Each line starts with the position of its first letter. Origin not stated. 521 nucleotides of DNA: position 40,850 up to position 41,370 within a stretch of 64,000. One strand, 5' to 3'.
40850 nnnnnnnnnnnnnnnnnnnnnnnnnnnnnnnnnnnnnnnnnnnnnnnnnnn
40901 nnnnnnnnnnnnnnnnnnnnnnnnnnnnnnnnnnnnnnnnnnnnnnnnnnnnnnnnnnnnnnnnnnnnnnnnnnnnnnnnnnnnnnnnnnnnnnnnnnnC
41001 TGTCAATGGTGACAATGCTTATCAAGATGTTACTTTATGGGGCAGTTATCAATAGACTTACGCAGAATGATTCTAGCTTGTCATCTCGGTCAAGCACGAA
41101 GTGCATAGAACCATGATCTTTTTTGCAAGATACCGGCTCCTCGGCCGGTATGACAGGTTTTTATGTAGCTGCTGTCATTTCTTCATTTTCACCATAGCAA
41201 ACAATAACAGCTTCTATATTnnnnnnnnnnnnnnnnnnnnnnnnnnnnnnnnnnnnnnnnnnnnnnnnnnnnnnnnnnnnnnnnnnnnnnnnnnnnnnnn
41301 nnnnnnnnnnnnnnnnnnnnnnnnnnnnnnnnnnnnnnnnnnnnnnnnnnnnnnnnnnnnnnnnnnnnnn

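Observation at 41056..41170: Repeat copies sit exactly on stop codons of flanking genes (sensor kinase and pnuC) and fill a convergent-gene gap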

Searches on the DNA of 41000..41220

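Call 80: search_rna_families(source=window, start=41000, end=41220, threshold=evalue, max_evalue=1)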
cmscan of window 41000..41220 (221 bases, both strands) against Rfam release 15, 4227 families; matches with E-value up to 1: 0.
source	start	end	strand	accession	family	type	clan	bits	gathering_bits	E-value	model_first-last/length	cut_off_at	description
